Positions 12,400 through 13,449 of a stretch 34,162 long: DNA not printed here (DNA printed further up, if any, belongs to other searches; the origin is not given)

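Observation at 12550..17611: Five-gene FHA / Ser-Thr kinase / PP2C / sigma-factor operon sits between the T3SS and the TPS system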

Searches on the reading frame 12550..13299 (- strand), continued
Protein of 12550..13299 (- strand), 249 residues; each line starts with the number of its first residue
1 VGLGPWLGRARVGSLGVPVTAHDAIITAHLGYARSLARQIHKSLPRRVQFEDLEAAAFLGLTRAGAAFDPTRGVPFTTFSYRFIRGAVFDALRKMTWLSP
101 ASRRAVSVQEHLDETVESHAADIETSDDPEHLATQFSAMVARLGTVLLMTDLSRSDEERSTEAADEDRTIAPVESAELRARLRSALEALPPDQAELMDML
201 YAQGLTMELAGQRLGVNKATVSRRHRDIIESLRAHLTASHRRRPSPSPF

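Call 44: search_protein_families(library=pfam, proteins=[L012:8105-9229:+, L019:7649-8833:+, L017:6515-9217:-, L018:7033-9258:-, L026:5700-7850:-, L016:3576-6545:-, L028:5298-7526:-, L064:5883-7718:-, L021:8424-9401:+, L021:8153-9964:+], max_evalue=0.001)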
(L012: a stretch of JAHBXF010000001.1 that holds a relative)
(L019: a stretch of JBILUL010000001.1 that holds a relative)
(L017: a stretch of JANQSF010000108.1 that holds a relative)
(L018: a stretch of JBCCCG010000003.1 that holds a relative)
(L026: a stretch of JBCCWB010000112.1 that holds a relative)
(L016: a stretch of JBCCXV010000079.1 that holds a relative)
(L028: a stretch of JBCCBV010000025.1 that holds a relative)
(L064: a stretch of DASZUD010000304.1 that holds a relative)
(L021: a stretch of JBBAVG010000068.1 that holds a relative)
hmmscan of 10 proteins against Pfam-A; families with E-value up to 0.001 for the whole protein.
L012:8105-9229:+ (375 aa): 4 families
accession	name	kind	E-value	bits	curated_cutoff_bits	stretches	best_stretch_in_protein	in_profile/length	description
PF00069.31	Pkinase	-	1.7e-29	103.5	31.7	2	173-336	97-255/263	Protein kinase domain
PF07714.23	PK_Tyr_Ser-Thr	-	4.3e-15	56.2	23.1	1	51-280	5-204/258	Protein tyrosine and serine/threonine kinase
PF01636.29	APH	-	2.6e-05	24.5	23.2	1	139-215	123-192/239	Phosphotransferase enzyme family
PF03109.22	ABC1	-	6.7e-05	22.6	22.9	0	185-218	178-211/244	ABC1 atypical kinase-like domain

L019:7649-8833:+ (395 aa): 5 families
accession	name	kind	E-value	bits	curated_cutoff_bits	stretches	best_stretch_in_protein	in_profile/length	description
PF00069.31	Pkinase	-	1.4e-42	146.4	31.7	1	77-358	4-255/263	Protein kinase domain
PF07714.23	PK_Tyr_Ser-Thr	-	1.5e-22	80.6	23.1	1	79-360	6-253/258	Protein tyrosine and serine/threonine kinase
PF14531.12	Kinase-like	-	6.6e-06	26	25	1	215-305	157-248/289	Kinase-like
PF01636.29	APH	-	3.1e-05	24.3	23.2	1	112-240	33-185/239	Phosphotransferase enzyme family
PF03109.22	ABC1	-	0.00012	21.8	22.9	0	216-254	180-218/244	ABC1 atypical kinase-like domain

L017:6515-9217:- (901 aa): 4 families
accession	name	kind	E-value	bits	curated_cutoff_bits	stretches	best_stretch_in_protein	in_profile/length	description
PF00069.31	Pkinase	-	3.7e-45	154.8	31.7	1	178-431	3-252/263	Protein kinase domain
PF07714.23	PK_Tyr_Ser-Thr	-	1.3e-32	113.6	23.1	1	180-391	5-219/258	Protein tyrosine and serine/threonine kinase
PF14531.12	Kinase-like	-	4.5e-06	26.6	25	1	281-379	155-255/289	Kinase-like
PF03109.22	ABC1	-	0.00061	19.4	22.9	0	252-326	146-218/244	ABC1 atypical kinase-like domain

L018:7033-9258:- (742 aa): 5 families
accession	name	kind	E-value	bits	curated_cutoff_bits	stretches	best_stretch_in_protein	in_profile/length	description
PF00069.31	Pkinase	-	4.4e-44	151.3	31.7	1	205-462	1-252/263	Protein kinase domain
PF07714.23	PK_Tyr_Ser-Thr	-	2.1e-29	103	23.1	1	207-415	3-216/258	Protein tyrosine and serine/threonine kinase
PF14326.11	DUF4384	-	6.2e-14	52.3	27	1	614-693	6-81/81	Domain of unknown function (DUF4384)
PF14531.12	Kinase-like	-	2.8e-05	24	25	1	304-405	145-252/289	Kinase-like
PF17667.7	Pkinase_fungal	-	0.00035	19.8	24.1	1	319-390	302-379/387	Fungal protein kinase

L026:5700-7850:- (717 aa): 5 families
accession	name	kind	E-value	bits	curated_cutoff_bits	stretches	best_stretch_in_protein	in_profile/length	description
PF00069.31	Pkinase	-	1.4e-42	146.3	31.7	1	175-432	1-252/263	Protein kinase domain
PF07714.23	PK_Tyr_Ser-Thr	-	1.5e-29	103.6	23.1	1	176-382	2-213/258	Protein tyrosine and serine/threonine kinase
PF14326.11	DUF4384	-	6.8e-15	55.3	27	1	584-663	6-81/81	Domain of unknown function (DUF4384)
PF14531.12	Kinase-like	-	9.6e-05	22.2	25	1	294-376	165-253/289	Kinase-like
PF17667.7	Pkinase_fungal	-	0.00095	18.4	24.1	0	289-360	302-379/387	Fungal protein kinase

L016:3576-6545:- (990 aa): 4 families
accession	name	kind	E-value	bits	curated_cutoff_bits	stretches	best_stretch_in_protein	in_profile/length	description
PF00069.31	Pkinase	-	4.8e-43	147.9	31.7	1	326-591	1-259/263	Protein kinase domain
PF07714.23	PK_Tyr_Ser-Thr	-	1.5e-26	93.7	23.1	1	328-534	3-214/258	Protein tyrosine and serine/threonine kinase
PF14326.11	DUF4384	-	2.6e-09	37.5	27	1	839-918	6-79/81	Domain of unknown function (DUF4384)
PF14531.12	Kinase-like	-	0.00027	20.7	25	1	435-526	156-252/289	Kinase-like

L028:5298-7526:- (743 aa): 3 families
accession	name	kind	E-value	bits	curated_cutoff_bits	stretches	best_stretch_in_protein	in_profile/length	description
PF07228.17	SpoIIE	-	2.9e-45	155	25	1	543-740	1-191/192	Stage II sporulation protein E (SpoIIE)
PF00498.31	FHA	-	2.3e-19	70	20.7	1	54-121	1-67/67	FHA domain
PF16697.10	Yop-YscD_cpl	-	5.5e-13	49.4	33.2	1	42-125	7-88/94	Inner membrane component of T3SS, cytoplasmic domain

L064:5883-7718:- (612 aa): 3 families
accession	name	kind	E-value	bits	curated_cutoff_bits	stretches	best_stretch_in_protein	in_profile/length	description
PF00069.31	Pkinase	-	1e-41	143.5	31.7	1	25-272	1-251/263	Protein kinase domain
PF07714.23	PK_Tyr_Ser-Thr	-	4.5e-27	95.4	23.1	1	27-242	3-221/258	Protein tyrosine and serine/threonine kinase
PF03109.22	ABC1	-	6.6e-05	22.6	22.9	0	95-173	141-215/244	ABC1 atypical kinase-like domain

L021:8424-9401:+ (326 aa): 1 family
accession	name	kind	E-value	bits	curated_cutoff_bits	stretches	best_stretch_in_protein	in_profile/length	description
PF21274.3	Rng_hyd_C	-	0.00013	22.6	27.5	1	172-232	30-89/107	Aromatic-ring hydroxylase, C-terminal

L021:8153-9964:+ (604 aa): 2 families
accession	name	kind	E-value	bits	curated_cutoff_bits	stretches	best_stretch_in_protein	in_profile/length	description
PF00498.31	FHA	-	2.4e-12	47.5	20.7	1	457-521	1-67/67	FHA domain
PF16697.10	Yop-YscD_cpl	-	5.3e-07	30.2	33.2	1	450-528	12-91/94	Inner membrane component of T3SS, cytoplasmic domain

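Call 54: search_solved_structures(query=A1, max_evalue=0.001)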
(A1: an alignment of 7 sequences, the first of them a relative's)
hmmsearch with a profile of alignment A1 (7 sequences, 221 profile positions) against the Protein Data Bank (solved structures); distinct sequences matched with E-value up to 0.001: 79 (the best 60 are shown).
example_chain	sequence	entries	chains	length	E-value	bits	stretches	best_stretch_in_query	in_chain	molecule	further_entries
6pfv_A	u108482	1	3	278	4.9e-33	118.1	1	5-218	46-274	RNA polymerase sigma factor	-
6pfj_A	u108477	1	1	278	1.1e-32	116.9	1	5-218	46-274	RNA polymerase sigma factor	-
6pmi_F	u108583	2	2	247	2.2e-31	112.7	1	10-217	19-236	RNA polymerase sigma factor FliA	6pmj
9wsm_F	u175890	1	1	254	1.9e-29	106.4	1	3-218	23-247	RNA polymerase sigma factor FliA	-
9wsf_A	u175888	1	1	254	1.9e-29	106.4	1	3-218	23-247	RNA polymerase sigma factor FliA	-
1rp3_A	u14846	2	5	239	1.4e-23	87.2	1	3-218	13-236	RNA polymerase sigma factor SIGMA-28 (FliA) | RNA polymerase sigma factor FliA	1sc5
7lq4_A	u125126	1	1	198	5.4e-16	62.4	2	7-76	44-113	WhiG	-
8h3v_G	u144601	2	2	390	1.6e-13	54.3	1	21-215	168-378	RNA polymerase sigma factor SigA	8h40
8gzg_F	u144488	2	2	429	2.1e-13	53.9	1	21-215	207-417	RNA polymerase sigma factor SigA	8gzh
9dvs_G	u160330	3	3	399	1.3e-12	51.4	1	21-215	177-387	RNA polymerase sigma factor SigA1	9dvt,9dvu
1l0o_C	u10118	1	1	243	9.3e-12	48.5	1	21-213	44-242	sigma factor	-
7vf9_F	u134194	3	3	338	2.5e-11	47.1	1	19-220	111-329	RNA polymerase sigma factor RpoS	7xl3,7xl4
7f0r_F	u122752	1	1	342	2.7e-11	47.1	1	19-220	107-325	RNA polymerase sigma factor RpoS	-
8x6g_H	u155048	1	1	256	3.4e-11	46.7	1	2-216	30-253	RNA polymerase sigma factor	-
6uu8_FFF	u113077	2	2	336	4.4e-11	46.3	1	21-219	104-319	RNA polymerase sigma factor RpoS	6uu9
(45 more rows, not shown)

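Call 77: search_protein_families(library=pfam, proteins=[L076:5843-7666:-, L076:7710-8249:-, L076:8489-8824:+, L076:8865-9245:+, L076:9333-9947:+, L076:9944-10663:+, L076:10597-12003:+, L076:12223-13272:+, L076:13157-14971:+, L076:14968-15882:+], max_evalue=0.01)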
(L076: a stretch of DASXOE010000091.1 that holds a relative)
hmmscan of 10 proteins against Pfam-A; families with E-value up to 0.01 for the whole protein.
L076:5843-7666:- (607 aa): 7 families
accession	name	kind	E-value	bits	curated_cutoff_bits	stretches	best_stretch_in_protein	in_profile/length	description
PF00069.31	Pkinase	-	1.7e-41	142.8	31.7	1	28-277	1-251/263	Protein kinase domain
PF07714.23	PK_Tyr_Ser-Thr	-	7.8e-26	91.4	23.1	1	30-237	3-213/258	Protein tyrosine and serine/threonine kinase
PF13432.12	TPR_16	-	2e-05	25.4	32.7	1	461-522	1-62/65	Tetratricopeptide repeat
PF03109.22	ABC1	-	3e-05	23.7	22.9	0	99-176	142-215/244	ABC1 atypical kinase-like domain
PF14559.12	TPR_19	-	0.00011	22.9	25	1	467-522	1-56/68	Tetratricopeptide repeat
PF01636.29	APH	-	0.0015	18.8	23.2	0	129-177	154-199/239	Phosphotransferase enzyme family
PF13428.12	TPR_14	-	0.0047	17.9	23.5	1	460-499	4-43/44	Tetratricopeptide repeat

L076:7710-8249:- (179 aa): 0 families

L076:8489-8824:+ (111 aa): 1 family
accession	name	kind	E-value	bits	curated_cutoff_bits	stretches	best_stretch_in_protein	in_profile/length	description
PF07238.19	PilZ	-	4.5e-16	59.5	22.5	1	9-106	1-100/102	PilZ domain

L076:8865-9245:+ (126 aa): 0 families

L076:9333-9947:+ (204 aa): 0 families

L076:9944-10663:+ (239 aa): 3 families
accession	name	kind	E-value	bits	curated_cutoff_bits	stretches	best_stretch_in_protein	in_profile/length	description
PF04542.20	Sigma70_r2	-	5.4e-14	52.2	24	1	23-95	1-70/71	Sigma-70 region 2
PF04545.22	Sigma70_r4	-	2.7e-12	46.5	24.1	1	184-232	1-49/50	Sigma-70, region 4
PF08281.18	Sigma70_r4_2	-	2.1e-06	27.7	25.7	1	180-218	3-41/54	Sigma-70, region 4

L076:10597-12003:+ (468 aa): 2 families
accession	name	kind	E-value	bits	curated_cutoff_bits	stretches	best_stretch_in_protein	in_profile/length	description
PF01514.23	YscJ_FliF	-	3.3e-18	66.6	24.4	1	273-403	40-170/179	Secretory protein of YscJ/FliF family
PF11382.13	MctB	-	0.00019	21.7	25.6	1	312-420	147-255/306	Copper transport outer membrane protein, MctB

L076:12223-13272:+ (349 aa): 0 families

L076:13157-14971:+ (604 aa): 3 families
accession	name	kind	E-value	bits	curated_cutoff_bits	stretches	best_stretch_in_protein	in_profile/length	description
PF13177.12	DNA_pol3_delta2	-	1.5e-44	152.3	27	1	279-437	1-160/161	DNA polymerase III, delta subunit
PF00004.35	AAA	-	6e-06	27.2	21.2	1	301-433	2-127/131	ATPase family associated with various cellular activities (AAA)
PF09115.15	DNApol3-delta_C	-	0.0024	18.7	21.7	1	504-594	24-115/117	DNA polymerase III, delta subunit, C terminal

L076:14968-15882:+ (304 aa): 1 family
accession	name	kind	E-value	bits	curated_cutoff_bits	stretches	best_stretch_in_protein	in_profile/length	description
PF04468.17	PSP1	-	3e-25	88.8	27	1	91-175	2-86/86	PSP1 C-terminal conserved region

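Call 79: find_related_loci(query=A1, collection=metagenome_contigs, flank=10000)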
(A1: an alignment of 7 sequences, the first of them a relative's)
Query A1 (231 aa) in metagenome_contigs; peptide patterns used: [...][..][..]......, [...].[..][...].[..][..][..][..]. (x = any residue, [..] = any of these).
600 stretches matched a pattern (row limit reached: there are more); 52 encode a relative of the query (tblastn E <= 1e-3); 52 distinct loci.
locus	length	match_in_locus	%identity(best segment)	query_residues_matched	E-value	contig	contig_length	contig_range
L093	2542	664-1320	43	1-221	2e-55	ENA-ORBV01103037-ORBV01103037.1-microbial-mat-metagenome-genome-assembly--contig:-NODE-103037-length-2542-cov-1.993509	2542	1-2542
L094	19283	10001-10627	41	1-212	3e-44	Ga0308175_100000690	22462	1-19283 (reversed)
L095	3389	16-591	41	35-229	1e-35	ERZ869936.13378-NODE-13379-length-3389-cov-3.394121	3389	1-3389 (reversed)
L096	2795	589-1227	35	7-220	1e-30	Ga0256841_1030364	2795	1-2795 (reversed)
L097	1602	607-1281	29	5-218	2e-19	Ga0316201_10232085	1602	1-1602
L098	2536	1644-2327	29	5-221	4e-19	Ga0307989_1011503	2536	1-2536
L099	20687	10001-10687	28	5-221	2e-16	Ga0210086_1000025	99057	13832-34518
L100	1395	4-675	29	10-221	2e-16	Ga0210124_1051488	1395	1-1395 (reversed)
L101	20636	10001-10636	28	2-221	1e-14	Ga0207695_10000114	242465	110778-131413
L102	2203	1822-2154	35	2-111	9e-13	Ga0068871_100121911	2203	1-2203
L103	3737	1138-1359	38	7-80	2e-11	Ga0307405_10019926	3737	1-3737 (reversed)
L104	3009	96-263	48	164-219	9e-10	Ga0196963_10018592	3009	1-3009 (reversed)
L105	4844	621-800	45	150-205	1e-7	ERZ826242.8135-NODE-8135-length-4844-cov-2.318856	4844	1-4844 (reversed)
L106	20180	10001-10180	47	150-205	3e-8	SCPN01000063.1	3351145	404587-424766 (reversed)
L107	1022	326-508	43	149-205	3e-7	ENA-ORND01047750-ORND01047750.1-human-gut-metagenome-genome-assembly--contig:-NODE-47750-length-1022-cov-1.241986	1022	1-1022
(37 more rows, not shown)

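Call 81: search_protein_families(library=pfam, proteins=[L012:6594-8096:-, L012:10753-11703:+, L012:11915-14473:+, L019:11016-11627:-, L019:11645-13105:-, L019:13287-14279:-, L019:14379-15770:-, L019:6538-6873:+, L012:8926-9906:+, L019:8833-9429:+], max_evalue=0.01)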
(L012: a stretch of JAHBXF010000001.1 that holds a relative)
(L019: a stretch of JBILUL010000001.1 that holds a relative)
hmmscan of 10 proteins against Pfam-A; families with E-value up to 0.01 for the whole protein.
L012:6594-8096:- (500 aa): 1 family
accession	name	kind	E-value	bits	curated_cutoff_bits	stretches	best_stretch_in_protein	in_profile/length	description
PF00282.25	Pyridoxal_deC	-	1.5e-111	373.2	27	1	42-433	1-375/375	Pyridoxal-dependent decarboxylase conserved domain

L012:10753-11703:+ (316 aa): 2 families
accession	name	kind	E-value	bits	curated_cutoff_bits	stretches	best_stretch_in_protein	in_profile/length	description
PF13911.12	AhpC-TSA_2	-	7.9e-06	26.7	27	1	192-301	2-113/114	AhpC/TSA antioxidant enzyme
PF00578.27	AhpC-TSA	-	0.00061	20.2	26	1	163-296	20-122/124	AhpC/TSA family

L012:11915-14473:+ (852 aa): 4 families
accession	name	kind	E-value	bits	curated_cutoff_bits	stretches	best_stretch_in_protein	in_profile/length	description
PF07731.20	Cu-oxidase_2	-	2.6e-18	66.5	20.4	1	695-795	40-133/137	Multicopper oxidase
PF07732.21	Cu-oxidase_3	-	2e-16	60.6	21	2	412-481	49-118/119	Multicopper oxidase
PF24517.2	CBM96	-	9.4e-07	29.2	26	1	46-107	28-89/164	Carbohydrate-binding module family 96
PF00394.28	Cu-oxidase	-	0.005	17.4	21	0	531-598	57-123/157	Multicopper oxidase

L019:11016-11627:- (203 aa): 1 family
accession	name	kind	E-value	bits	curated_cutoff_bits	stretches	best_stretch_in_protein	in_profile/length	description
PF04961.17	FTCD_C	-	1.5e-39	136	24.5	1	10-175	1-170/182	Formiminotransferase-cyclodeaminase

L019:11645-13105:- (486 aa): 1 family
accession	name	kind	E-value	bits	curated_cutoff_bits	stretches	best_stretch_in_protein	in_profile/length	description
PF00282.25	Pyridoxal_deC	-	3.9e-113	378.4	27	1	61-420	19-374/375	Pyridoxal-dependent decarboxylase conserved domain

L019:13287-14279:- (330 aa): 4 families
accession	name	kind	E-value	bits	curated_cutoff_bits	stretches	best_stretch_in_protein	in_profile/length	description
PF00549.24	Ligase_CoA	-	3.9e-24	85.6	24.5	1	190-310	1-127/128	CoA-ligase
PF02629.25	CoA_binding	-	1.1e-23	84.3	22.3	1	6-100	1-97/97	CoA binding domain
PF13607.11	Succ_CoA_lig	-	2.5e-09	37.5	27.4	1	186-322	3-134/138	Succinyl-CoA ligase like flavodoxin domain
PF13380.12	CoA_binding_2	-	0.00093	20.1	22.8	1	51-140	42-114/116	CoA binding domain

L019:14379-15770:- (463 aa): 1 family
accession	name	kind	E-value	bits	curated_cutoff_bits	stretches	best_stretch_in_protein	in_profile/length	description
PF04932.20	Wzy_C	-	1.1e-23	84.1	31.7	1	223-387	3-149/149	O-Antigen ligase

L019:6538-6873:+ (111 aa): 1 family
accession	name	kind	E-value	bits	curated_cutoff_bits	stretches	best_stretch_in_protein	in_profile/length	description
PF06689.19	zf-C4_ClpX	-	7.4e-09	35.8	27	1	13-48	2-37/39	ClpX C4-type zinc finger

L012:8926-9906:+ (327 aa): 2 families
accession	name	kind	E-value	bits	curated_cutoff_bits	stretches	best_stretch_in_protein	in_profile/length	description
PF00498.31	FHA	-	4.9e-18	65.8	20.7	1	177-240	2-67/67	FHA domain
PF16697.10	Yop-YscD_cpl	-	1.4e-13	51.4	33.2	1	173-245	16-89/94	Inner membrane component of T3SS, cytoplasmic domain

L019:8833-9429:+ (198 aa): 3 families
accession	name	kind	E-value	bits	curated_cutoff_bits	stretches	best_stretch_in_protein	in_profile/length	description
PF00498.31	FHA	-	1.5e-13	51.3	20.7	1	42-106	1-67/67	FHA domain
PF16697.10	Yop-YscD_cpl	-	2.2e-11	44.3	33.2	1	38-113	15-91/94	Inner membrane component of T3SS, cytoplasmic domain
PF17913.6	FHA_2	-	0.0075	16.7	23.1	0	33-69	12-46/71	FHA domain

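Call 95: search_protein_families(library=pfam, proteins=[L074:5576-9487:+, L074:9524-9949:+, L074:9965-10708:+, L074:10717-11832:+, L074:11946-12458:+, L074:12458-13975:+, L074:14219-15940:+, L074:2028-5573:+], max_evalue=0.01)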
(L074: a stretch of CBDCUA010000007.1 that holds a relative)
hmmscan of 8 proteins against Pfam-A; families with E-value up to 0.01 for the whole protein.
L074:5576-9487:+ (1303 aa): 1 family
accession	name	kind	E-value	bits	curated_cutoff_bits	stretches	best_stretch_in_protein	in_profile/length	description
PF05860.19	TPS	-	1.6e-30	107.3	33.5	1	70-287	20-233/252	TPS secretion domain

L074:9524-9949:+ (141 aa): 0 families

L074:9965-10708:+ (247 aa): 6 families
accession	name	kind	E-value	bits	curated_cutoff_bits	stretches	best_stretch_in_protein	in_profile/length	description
PF04542.20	Sigma70_r2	-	6e-13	48.8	24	1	18-88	1-68/71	Sigma-70 region 2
PF04545.22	Sigma70_r4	-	1.9e-12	46.9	24.1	1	179-226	2-49/50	Sigma-70, region 4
PF08281.18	Sigma70_r4_2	-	1e-06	28.7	25.7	1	174-212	3-41/54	Sigma-70, region 4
PF07638.17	Sigma70_ECF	-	0.0002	21.7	21.1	1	163-216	118-170/185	ECF sigma factor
PF13560.12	HTH_31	-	0.0025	18.5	27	1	188-217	13-34/64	Helix-turn-helix domain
PF13384.12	HTH_23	-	0.0032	17.7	24.6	0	196-218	16-38/50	Homeodomain-like domain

L074:10717-11832:+ (371 aa): 1 family
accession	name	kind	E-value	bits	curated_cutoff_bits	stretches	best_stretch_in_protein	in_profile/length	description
PF06812.17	ImpA_N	-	6e-36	123.6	26.9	1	14-148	2-118/119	ImpA, N-terminal, type VI secretion system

L074:11946-12458:+ (170 aa): 1 family
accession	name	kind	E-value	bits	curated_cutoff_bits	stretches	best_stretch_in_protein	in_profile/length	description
PF05591.17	T6SS_VipA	-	5.8e-55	185.8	24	1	11-163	3-154/155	Type VI secretion system, VipA, VC_A0107 or Hcp2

L074:12458-13975:+ (505 aa): 2 families
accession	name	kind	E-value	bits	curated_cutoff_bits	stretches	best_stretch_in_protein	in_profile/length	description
PF05943.17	VipB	-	3.2e-130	434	27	1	74-381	2-301/301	EvpB/VC_A0108, tail sheath N-terminal domain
PF18945.5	VipB_2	-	1.3e-41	141.7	27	1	391-501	2-112/112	EvpB/VC_A0108, tail sheath gpW/gp25-like domain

L074:14219-15940:+ (573 aa): 2 families
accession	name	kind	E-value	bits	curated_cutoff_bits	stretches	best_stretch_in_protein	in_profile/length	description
PF05943.17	VipB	-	2.8e-99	332.4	27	2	97-292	3-190/301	EvpB/VC_A0108, tail sheath N-terminal domain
PF18945.5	VipB_2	-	2.1e-38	131.4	27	1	460-567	5-112/112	EvpB/VC_A0108, tail sheath gpW/gp25-like domain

L074:2028-5573:+ (1181 aa): 1 family
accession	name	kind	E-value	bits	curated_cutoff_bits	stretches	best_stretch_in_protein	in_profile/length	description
PF17803.7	Cadherin_4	-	2.3e-23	82.9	25.1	4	82-151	2-71/71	Bacterial cadherin-like domain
